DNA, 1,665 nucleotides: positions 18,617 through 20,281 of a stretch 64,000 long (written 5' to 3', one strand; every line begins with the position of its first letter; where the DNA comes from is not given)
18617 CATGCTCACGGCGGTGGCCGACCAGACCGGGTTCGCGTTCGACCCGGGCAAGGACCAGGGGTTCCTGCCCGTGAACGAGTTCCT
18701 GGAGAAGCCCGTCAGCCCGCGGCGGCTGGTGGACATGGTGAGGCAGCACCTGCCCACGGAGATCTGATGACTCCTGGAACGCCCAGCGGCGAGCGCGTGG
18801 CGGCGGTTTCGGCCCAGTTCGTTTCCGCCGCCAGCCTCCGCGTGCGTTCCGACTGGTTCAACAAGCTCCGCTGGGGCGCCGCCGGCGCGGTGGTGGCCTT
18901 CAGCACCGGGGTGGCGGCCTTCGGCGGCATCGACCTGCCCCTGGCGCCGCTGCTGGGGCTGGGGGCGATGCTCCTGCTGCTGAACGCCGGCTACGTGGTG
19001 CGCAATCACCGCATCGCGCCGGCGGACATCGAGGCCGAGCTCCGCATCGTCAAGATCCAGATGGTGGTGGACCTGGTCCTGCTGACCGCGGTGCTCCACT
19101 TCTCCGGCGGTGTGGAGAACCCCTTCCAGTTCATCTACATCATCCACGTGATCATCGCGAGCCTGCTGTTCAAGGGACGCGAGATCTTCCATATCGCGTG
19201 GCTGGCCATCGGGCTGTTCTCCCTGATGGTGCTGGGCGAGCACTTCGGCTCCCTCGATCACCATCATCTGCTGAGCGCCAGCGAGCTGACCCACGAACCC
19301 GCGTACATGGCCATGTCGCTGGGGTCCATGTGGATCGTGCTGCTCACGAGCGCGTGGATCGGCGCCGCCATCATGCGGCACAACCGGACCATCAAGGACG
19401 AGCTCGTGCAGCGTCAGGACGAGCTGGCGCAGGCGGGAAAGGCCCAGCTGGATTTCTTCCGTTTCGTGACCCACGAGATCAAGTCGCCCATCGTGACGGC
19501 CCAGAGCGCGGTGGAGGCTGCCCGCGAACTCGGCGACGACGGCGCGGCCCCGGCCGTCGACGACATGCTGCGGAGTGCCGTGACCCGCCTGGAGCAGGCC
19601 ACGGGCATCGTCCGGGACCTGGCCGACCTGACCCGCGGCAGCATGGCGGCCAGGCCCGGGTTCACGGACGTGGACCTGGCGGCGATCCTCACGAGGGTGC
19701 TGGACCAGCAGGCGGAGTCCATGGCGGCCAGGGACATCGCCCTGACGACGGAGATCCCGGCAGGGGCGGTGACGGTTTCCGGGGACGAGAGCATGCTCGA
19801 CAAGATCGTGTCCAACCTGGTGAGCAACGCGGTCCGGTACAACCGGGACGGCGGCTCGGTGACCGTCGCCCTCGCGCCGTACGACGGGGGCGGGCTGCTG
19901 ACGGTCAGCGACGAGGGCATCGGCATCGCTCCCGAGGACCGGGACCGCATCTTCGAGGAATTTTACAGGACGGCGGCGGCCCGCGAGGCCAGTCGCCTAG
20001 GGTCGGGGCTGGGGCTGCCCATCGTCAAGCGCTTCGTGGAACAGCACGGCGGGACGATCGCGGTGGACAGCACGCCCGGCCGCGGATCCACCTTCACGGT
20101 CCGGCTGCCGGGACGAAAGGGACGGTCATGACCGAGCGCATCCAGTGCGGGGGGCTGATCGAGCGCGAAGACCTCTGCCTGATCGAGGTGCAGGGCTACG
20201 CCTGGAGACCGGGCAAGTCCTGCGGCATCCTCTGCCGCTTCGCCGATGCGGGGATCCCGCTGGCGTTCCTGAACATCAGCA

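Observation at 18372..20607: Receiver-only response regulator, multi-TM histidine kinase and tandem-ACT protein translationally coupled directly downstream of the [NiFe]-hydrogenase operon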

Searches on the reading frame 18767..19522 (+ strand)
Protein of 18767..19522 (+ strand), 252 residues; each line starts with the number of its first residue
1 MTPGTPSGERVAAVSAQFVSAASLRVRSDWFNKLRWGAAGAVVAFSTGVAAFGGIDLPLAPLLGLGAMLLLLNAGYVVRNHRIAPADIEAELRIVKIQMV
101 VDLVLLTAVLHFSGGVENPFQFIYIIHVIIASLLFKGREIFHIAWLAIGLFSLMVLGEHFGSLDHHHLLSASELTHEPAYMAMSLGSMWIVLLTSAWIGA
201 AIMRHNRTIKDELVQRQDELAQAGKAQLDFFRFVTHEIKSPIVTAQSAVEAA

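Call 23: search_protein_families(library=ncbifam, proteins=[window:18767-19489:+], max_evalue=10)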
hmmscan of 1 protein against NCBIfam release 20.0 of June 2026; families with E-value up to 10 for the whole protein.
seq(241 aa): 2 families
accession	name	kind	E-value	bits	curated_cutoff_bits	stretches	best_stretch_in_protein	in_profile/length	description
NF033792.0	ActS_PrrB_HisK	equivalog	5.4e-11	42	350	1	23-188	5-166/423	ActS/PrrB/RegB family redox-sensitive histidine kinase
NF045988.1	HisKinRegBRhodob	equivalog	1.7e-07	29.9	570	1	32-194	24-182/462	sensor histidine kinase RegB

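Call 24: search_protein_families(library=pfam, proteins=[window:18767-19489:+], max_evalue=10)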
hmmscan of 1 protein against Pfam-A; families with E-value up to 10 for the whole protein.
seq(241 aa): 3 families
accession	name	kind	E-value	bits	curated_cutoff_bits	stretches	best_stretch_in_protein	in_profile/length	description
PF25323.1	6TM_PilS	-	9.1e-09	35.7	27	1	91-163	77-149/189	PilS-like transmembrane domain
PF17332.7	DUF5592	-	0.042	14.7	26.7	1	85-135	4-58/89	Family of unknown function (DUF5592)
PF03208.24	PRA1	-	0.45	10.5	30.1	1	122-198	43-113/143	PRA1 family protein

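Call 39: find_homologous_proteins(query=window:18767-19522:+, max_evalue=0.001)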
Query seq(252 aa) (252 aa): 38 proteins with E <= 0.001 among 4548 candidates.
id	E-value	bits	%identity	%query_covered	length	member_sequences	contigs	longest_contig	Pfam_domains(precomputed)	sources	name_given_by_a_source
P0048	8.2e-86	306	61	97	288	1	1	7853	PF25323.3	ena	-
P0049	8.5e-80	286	58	94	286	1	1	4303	PF25323.3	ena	-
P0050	1.1e-77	279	59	88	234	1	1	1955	PF25323.3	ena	-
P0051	2.0e-77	278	60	90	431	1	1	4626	PF13581.13,PF02518.32,PF00512.32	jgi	-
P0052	8.2e-72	260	56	91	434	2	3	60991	PF25323.3,PF02518.32,PF00512.32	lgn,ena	-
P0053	2.9e-70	255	56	89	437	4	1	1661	PF25323.3,PF02518.32,PF00512.32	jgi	-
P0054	2.9e-69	251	54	91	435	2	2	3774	PF25323.3,PF02518.32,PF00512.32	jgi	jgi:signal transduction histidine kinase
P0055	2.2e-68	249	56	86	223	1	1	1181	PF25323.3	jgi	-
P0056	4.7e-68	247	63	71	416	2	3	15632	PF25323.3,PF13581.13,PF02518.32,PF00512.32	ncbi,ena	-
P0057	1.9e-66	242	62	74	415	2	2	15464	PF25323.3,PF13581.13,PF02518.32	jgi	jgi:signal transduction histidine kinase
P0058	1.1e-65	240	60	78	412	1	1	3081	PF25323.3,PF13581.13,PF02518.32,PF00512.32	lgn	-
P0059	2.6e-64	235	64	70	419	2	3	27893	PF25323.3,PF02518.32,PF00512.32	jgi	-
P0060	9.3e-64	233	63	71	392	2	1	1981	PF25323.3,PF02518.32,PF00512.32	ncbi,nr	ncbi:HAMP domain-containing histidine kinase, partial [bacterium]|nr:HAMP domain-containing histidin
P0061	7.6e-63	230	64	66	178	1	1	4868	PF25323.3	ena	-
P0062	4.4e-62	228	65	67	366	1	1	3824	PF25323.3,PF13581.13,PF02518.32,PF00512.32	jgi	jgi:signal transduction histidine kinase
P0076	1.4e-17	82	31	88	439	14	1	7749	PF25323.3,PF13581.13,PF02518.32,PF14501.13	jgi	jgi:signal transduction histidine kinase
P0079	2.4e-16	78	30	88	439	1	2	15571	PF25323.3,PF02518.32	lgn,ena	-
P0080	1.3e-14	73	29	87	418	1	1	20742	PF25323.3,PF02518.32,PF14501.13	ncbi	-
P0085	1.8e-4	39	27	84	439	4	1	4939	PF02518.32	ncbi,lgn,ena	-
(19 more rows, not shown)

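Call 40: find_encoding_contigs(protein=P0080, flank=8000, max_places=1)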
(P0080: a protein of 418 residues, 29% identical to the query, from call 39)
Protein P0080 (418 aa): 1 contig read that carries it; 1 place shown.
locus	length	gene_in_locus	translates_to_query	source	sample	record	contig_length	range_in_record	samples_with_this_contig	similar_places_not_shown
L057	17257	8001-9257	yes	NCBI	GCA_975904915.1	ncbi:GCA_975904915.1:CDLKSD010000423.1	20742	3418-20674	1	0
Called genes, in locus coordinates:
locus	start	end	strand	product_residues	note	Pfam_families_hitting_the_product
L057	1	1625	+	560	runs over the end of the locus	PF07837:FTCD_N, PF02971:FTCD, PF04961:FTCD_C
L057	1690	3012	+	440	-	-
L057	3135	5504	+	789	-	PF13620:CarboxypepD_reg, PF13715:CarbopepD_reg_2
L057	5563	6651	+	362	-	PF06580:His_kinase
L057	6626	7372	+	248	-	PF00072:Response_reg, PF04397:LytTR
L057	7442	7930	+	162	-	PF00072:Response_reg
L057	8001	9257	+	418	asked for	PF25323:6TM_PilS, PF02518:HATPase_c, PF14501:HATPase_c_5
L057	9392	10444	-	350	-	PF18962:Por_Secre_tail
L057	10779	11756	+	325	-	-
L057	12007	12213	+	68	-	-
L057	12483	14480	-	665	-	PF14322:SusD-like_3, PF07980:SusD_RagB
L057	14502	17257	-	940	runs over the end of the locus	?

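Call 41: find_encoding_contigs(protein=P0079, flank=8000, max_places=1)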
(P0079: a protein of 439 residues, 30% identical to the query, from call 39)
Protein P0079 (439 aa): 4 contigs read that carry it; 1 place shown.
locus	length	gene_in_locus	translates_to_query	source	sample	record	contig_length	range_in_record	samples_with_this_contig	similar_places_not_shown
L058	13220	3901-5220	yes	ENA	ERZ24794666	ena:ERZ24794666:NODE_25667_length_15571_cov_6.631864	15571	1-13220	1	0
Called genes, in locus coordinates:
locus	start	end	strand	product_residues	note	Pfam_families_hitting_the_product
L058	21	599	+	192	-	-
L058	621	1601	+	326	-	PF04055:Radical_SAM, PF13353:Fer4_12 (weak), PF06463:Mob_synth_C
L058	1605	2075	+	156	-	PF01967:MoaC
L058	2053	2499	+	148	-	PF03473:MOSC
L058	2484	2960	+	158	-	PF00994:MoCF_biosynth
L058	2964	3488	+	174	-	PF02417:Chromate_transp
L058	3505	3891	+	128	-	PF00072:Response_reg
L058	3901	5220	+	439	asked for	PF25323:6TM_PilS (weak), PF02518:HATPase_c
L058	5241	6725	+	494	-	PF13375:RnfC_N, PF01512:Complex1_51K, PF13746:Fer4_18 (faint), PF13187:Fer4_9 (weak), PF12838:Fer4_7, PF13183:Fer4_8 (weak), PF13237:Fer4_10 (weak), PF13534:Fer4_17 (weak), +1 more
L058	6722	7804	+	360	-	PF03116:NQR2_RnfD_RnfE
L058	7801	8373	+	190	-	PF04205:FMN_bind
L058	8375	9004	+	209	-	PF02508:Rnf-Nqr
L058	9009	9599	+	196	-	PF02508:Rnf-Nqr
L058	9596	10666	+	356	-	PF00111:Fer2, PF00970:FAD_binding_6, PF00175:NAD_binding_1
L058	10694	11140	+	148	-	-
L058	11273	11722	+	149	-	PF02082:Rrf2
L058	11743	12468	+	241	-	PF01507:PAPS_reduct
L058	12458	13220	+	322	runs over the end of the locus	PF01384:PHO4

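Call 65: find_encoding_contigs(protein=P0076, flank=7000, max_places=2)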
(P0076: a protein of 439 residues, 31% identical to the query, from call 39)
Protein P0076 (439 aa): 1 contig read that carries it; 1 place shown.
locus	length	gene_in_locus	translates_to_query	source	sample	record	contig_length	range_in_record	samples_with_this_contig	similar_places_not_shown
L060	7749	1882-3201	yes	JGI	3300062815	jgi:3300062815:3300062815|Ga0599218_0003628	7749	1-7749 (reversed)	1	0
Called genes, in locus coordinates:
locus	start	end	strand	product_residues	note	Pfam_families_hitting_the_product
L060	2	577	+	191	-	?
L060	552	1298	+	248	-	PF00072:Response_reg, PF04397:LytTR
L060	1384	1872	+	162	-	PF00072:Response_reg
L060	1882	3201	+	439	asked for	PF25323:6TM_PilS, PF02518:HATPase_c, PF13581:HATPase_c_2 (weak), PF14501:HATPase_c_5 (weak)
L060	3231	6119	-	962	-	PF13620:CarboxypepD_reg, PF13715:CarbopepD_reg_2, PF14905:OMP_b-brl_3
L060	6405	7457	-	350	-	PF18962:Por_Secre_tail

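Call 66: find_encoding_contigs(protein=P0085, flank=7000, max_places=2)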
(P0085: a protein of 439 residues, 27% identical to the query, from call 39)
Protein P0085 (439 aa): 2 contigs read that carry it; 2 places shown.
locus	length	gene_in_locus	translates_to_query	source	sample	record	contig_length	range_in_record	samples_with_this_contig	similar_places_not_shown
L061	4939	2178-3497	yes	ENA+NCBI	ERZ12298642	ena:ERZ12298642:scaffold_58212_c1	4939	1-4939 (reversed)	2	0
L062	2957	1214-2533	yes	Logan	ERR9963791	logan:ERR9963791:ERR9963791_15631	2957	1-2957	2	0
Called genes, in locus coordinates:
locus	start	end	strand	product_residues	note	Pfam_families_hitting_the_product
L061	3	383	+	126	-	?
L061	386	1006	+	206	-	PF00510:COX3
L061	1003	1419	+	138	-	PF03626:COX4_pro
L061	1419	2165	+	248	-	PF02104:SURF1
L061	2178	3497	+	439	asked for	PF02518:HATPase_c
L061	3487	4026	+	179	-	PF00072:Response_reg, PF02954:HTH_8, PF13556:HTH_30 (faint)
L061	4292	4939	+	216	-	?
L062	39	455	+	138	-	PF03626:COX4_pro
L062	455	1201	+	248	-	PF02104:SURF1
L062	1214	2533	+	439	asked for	PF02518:HATPase_c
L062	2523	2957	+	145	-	?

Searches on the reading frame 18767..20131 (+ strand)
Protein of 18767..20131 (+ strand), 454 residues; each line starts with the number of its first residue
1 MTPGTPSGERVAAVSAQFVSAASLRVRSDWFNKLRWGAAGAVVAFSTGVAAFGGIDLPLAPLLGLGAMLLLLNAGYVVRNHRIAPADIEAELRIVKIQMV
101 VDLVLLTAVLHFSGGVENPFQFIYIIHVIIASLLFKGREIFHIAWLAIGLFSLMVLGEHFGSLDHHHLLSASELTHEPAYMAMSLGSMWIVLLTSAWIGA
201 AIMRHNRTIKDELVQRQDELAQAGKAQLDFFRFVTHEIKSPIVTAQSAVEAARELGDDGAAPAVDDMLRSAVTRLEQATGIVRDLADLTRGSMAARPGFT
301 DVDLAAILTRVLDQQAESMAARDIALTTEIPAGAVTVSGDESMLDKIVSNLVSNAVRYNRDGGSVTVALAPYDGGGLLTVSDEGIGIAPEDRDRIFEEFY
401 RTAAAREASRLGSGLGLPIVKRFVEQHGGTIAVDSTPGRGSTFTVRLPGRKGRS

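Call 6: search_protein_families(library=pfam, proteins=[window:18767-20131:+], max_evalue=0.01)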
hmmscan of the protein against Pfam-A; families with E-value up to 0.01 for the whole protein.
window:18767-20131:+ (454 aa): 4 families
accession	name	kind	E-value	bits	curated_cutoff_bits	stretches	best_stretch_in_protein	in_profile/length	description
PF02518.31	HATPase_c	-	7e-31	107.4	26.4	1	339-449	1-109/111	Histidine kinase-, DNA gyrase B-, and HSP90-like ATPase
PF25323.1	6TM_PilS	-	9.4e-08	32.4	27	1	92-163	77-149/189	PilS-like transmembrane domain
PF00512.31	HisKA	-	3e-05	24.4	26.9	1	227-290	2-62/66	His Kinase A (phospho-acceptor) domain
PF13581.12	HATPase_c_2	-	0.00013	22.5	27.4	1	348-427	36-112/127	Histidine kinase-like ATPase domain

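Call 7: search_protein_families(library=ncbifam, proteins=[window:18767-20131:+], max_evalue=0.01)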
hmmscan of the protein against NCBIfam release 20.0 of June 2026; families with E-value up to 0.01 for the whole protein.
window:18767-20131:+ (454 aa): 85 families (the best 25 are shown)
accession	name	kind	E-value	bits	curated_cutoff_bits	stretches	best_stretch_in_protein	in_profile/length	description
NF046044.1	PnpS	equivalog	5e-47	160.8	400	1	219-448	162-390/390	two-component system histidine kinase PnpS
TIGR02966.1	phoR_proteo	equivalog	7.3e-45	153.4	334.2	1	219-447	106-333/333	phosphate regulon sensor histidine kinase PhoR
NF041735.1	hist_kin_RppB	equivalog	3.2e-43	148.1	400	1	231-448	220-438/438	two-component system sensor histidine kinase RppB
NF033092.0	HK_WalK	equivalog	5.7e-38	130.9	725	1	225-448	370-593/594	cell wall metabolism sensor histidine kinase WalK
TIGR01386.1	cztS_silS_copS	subfamily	9.9e-36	123.7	292.55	1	228-448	242-457/457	heavy metal sensor histidine kinase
NF006800.0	PRK09303.1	equivalog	3.7e-34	118.3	342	1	213-448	137-376/383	histidine kinase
NF008235.0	PRK11006.1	equivalog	1.5e-33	116.3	390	1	219-450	196-424/431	phosphate regulon sensor histidine kinase PhoR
NF040691.1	MtrAB_MtrB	equivalog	1.7e-33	116.4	450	1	212-452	256-495/507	MtrAB system histidine kinase MtrB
NF012163.2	BaeS_SmeS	equivalog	1.1e-32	113.6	500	1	215-448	228-457/457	sensor histidine kinase efflux regulator BaeS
NF008468.0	PRK11360.1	equivalog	6.8e-32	110.6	646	1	181-451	351-610/616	two-component system sensor histidine kinase AtoS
NF047874.1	MASE3_PAS_HK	subfamily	1.3e-31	110.1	560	1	221-449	392-625/655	MASE3 domain-containing sensor histidine kinase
NF041880.1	EPS_EpsF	equivalog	3.3e-31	108.3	900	1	218-448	265-492/492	response regulator EpsF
NF033093.1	HK_VicK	exception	1e-30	106.8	680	1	230-450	212-436/448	cell wall metabolism sensor histidine kinase VicK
NF041832.1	near_NosP_CTERM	subfamily_domain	1.6e-30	106.4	400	1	223-449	3-225/370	NahK/ErcS family hybrid sensor histidine kinase/response regulator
NF008312.0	PRK11100.1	equivalog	4.7e-30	104.8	356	1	229-448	258-473/477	two-component system sensor histidine kinase CreC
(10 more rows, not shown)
